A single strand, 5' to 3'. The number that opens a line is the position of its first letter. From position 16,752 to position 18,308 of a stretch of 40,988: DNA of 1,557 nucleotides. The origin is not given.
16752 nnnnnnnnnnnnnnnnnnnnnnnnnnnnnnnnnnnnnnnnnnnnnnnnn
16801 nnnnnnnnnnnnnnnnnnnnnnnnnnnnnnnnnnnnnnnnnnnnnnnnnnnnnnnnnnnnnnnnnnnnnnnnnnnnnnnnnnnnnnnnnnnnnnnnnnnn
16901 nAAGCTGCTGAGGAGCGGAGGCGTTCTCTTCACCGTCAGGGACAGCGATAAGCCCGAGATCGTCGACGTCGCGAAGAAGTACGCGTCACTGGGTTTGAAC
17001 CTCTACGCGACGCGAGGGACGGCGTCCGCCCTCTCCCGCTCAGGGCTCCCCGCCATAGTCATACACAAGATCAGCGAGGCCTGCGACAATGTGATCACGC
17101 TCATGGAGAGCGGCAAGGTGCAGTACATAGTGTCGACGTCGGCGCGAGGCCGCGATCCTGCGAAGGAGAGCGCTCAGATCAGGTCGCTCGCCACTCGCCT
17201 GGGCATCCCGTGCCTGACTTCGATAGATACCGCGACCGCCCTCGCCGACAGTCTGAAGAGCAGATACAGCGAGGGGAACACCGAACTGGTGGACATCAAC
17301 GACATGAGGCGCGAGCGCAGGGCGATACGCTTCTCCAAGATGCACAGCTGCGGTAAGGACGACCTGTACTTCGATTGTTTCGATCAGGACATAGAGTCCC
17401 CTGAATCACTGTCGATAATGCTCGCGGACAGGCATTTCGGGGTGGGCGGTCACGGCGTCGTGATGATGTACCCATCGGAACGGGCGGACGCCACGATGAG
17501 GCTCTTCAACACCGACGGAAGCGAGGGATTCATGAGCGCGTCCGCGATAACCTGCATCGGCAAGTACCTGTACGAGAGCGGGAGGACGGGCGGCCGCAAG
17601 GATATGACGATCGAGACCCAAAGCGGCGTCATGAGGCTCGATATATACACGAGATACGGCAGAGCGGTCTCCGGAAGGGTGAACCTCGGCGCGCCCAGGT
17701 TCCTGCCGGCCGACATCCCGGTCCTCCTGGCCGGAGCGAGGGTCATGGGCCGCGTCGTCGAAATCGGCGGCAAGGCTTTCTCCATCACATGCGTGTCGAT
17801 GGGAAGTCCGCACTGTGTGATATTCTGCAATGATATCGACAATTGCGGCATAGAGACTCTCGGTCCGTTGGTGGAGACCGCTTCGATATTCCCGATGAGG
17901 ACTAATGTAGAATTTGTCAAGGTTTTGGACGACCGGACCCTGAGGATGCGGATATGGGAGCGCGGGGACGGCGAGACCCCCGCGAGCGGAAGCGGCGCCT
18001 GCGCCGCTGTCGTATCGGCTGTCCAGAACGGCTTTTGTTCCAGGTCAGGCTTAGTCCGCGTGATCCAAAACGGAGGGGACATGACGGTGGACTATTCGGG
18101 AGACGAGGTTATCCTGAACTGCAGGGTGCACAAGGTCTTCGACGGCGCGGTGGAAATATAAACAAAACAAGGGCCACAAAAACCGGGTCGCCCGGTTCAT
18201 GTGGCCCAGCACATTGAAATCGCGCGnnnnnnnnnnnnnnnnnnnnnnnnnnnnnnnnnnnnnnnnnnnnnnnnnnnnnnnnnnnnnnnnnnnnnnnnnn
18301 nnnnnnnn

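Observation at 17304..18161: carB is fused in frame to a full-length DapF homologue whose two catalytic cysteines are both serine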

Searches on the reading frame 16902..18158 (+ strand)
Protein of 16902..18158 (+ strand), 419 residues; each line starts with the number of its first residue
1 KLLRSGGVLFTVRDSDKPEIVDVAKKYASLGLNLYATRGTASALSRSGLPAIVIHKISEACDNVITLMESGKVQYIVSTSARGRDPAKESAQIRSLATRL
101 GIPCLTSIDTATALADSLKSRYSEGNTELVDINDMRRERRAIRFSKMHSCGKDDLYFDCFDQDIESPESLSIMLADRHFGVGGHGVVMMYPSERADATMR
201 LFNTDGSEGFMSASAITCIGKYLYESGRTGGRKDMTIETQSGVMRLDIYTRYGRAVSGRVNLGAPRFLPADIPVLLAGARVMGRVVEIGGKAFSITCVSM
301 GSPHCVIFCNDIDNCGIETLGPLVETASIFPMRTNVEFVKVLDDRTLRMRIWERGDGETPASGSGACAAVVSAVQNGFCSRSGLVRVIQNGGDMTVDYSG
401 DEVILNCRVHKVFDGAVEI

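Call 33: predict_structure(alignment_id=A1)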
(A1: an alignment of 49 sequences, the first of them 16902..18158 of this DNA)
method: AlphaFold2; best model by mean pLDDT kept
length: 419 residues; sequences in the alignment: 49
mean_pLDDT: 90.1   pTM: 0.71
mean pLDDT of the five models: 90.1, 89.6, 88.9, 88.1, 88.1
residues with pLDDT >= 90: 301; 70-90: 89; 50-70: 17; < 50: 12
segments of 3 or more residues with pLDDT < 50: 124-133
pLDDT, mean of each block of 10 residues (from residue 1): 77 89 93 94 95 91 91 90 61 81 84 80 47 62 95 95 88 84 93 98 91 96 97 97 97 97 94 92 95 96 95 94 95 95 98 94 97 97 95 95 96 93
secondary structure, 60 per line:
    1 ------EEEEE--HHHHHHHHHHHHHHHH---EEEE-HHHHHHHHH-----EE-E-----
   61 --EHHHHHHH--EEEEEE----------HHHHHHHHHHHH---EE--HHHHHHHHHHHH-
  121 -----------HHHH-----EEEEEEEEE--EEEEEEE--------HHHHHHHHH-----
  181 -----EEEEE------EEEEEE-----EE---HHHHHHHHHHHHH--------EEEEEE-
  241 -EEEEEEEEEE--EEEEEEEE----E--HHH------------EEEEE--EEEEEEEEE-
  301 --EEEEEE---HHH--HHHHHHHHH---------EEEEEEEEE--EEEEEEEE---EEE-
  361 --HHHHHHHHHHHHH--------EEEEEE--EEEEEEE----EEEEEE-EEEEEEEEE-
elements in order: E7-11 H14-29 E33-36 H38-46 H64-70 E73-78 H89-100 H108-119 H132-135 E141-149 E152-158 H167-175 E186-190 E197-202 H213-225 E234-239 E242-251 E254-261 E284-288 E291-299 E303-308 H317-325 E335-343 E346-353 E357-359 H363-375 E384-389 E392-398 E403-408 E410-418

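Call 36: fold_search(model_id=the predicted structure, library=pdb)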
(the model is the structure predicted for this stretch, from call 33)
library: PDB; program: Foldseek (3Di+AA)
matches with E <= 10: 1387; with E <= 0.001: 151
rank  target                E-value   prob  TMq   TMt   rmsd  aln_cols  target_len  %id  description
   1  2otn_A                1.6e-35  1.00  0.59  0.82   3.2       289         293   32  Crystal structure of the catalytically active form of diaminopimelate epimerase from Bacillus anthracis (released 2008-03-04)
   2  9mro_A                3.4e-35  1.00  0.62  0.91   1.8       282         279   36  Crystal structures of a cyanobacterial DAP epimerase bound to either D,L-aziDAP or D,L-alpha-methyl DAP (released 2025-07-16)
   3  8qzy_A                4.6e-35  1.00  0.57  0.83   3.3       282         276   31  Structural and biochemical characterization of diaminopimelate epimerase from Pseudomonas aeruginosa (released 2024-11-06)
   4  3ejx_D                8.8e-33  1.00  0.64  0.88   3.1       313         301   32  Crystal structure of diaminopimelate epimerase from Arabidopsis thaliana in complex with LL-AziDAP (released 2009-02-17)
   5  8qzy_B                1.1e-32  1.00  0.58  0.85   3.0       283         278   31  Structural and biochemical characterization of diaminopimelate epimerase from Pseudomonas aeruginosa (released 2024-11-06)
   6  2otn_B                1.3e-32  1.00  0.51  0.70   4.8       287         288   31  Crystal structure of the catalytically active form of diaminopimelate epimerase from Bacillus anthracis (released 2008-03-04)
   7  2q9h                  2.2e-32  1.00  0.58  0.85   2.9       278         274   32  Crystal structure of the C73S mutant of diaminopimelate epimerase (released 2007-10-23)
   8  5ha4_B                2.4e-32  1.00  0.59  0.84   2.9       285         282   33  Structure of a diaminopimelate epimerase from Acinetobacter baumannii (released 2016-01-27)
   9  5ha4_A                2.8e-32  1.00  0.58  0.84   2.9       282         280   33  Structure of a diaminopimelate epimerase from Acinetobacter baumannii (released 2016-01-27)
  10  2q9j                  4.2e-32  1.00  0.57  0.84   3.1       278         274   32  Crystal structure of the C217S mutant of diaminopimelate epimerase (released 2007-10-23)
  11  3ejx_A                5.6e-32  1.00  0.62  0.89   2.0       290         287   33  Crystal structure of diaminopimelate epimerase from Arabidopsis thaliana in complex with LL-AziDAP (released 2009-02-17)
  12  3ejx_B                8.6e-32  1.00  0.62  0.89   2.0       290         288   33  Crystal structure of diaminopimelate epimerase from Arabidopsis thaliana in complex with LL-AziDAP (released 2009-02-17)
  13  1bwz                  1.2e-31  1.00  0.57  0.85   2.8       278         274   31  DIAMINOPIMELATE EPIMERASE FROM HEMOPHILUS INFLUENZAE (released 1998-12-16)
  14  6d13_A                1.5e-31  1.00  0.57  0.83   3.1       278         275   34  Crystal structure of E.coli RppH-DapF complex (released 2018-05-23)
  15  4ijz_A                1.9e-31  1.00  0.55  0.81   3.5       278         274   34  Crystal structure of diaminopimelate epimerase from Escherichia coli (released 2013-02-20)
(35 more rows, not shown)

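Call 37: search_protein_representatives(protein=window:16902-18158:+)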
Query: 419 residues. Proteins with E-value up to 0.001 (for the whole library): 17877; up to 1e-10: 9309; up to 1e-30: 1468. The best 150 are listed.
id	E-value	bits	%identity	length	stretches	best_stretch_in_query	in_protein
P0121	2.9e-138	477.5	51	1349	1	1-419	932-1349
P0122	1.5e-124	432.3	45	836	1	2-419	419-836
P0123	9.3e-115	400.1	51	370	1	54-419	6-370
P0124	1.7e-112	392.6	44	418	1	3-419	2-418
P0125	1.1e-106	373.5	43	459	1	4-417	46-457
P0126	1.3e-100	353.5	43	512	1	22-417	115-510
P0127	2.3e-98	346.2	44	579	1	6-406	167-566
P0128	1.0e-95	337.4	56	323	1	1-279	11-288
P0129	1.3e-77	277.8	41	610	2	5-264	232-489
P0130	8.8e-75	268.5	48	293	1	142-415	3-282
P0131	7.8e-74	265.3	59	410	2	9-198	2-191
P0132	2.2e-69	250.7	50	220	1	142-359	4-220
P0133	5.7e-68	246.0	54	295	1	12-222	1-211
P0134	5.8e-68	246.0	45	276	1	142-419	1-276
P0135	9.2e-68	245.4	43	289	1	130-418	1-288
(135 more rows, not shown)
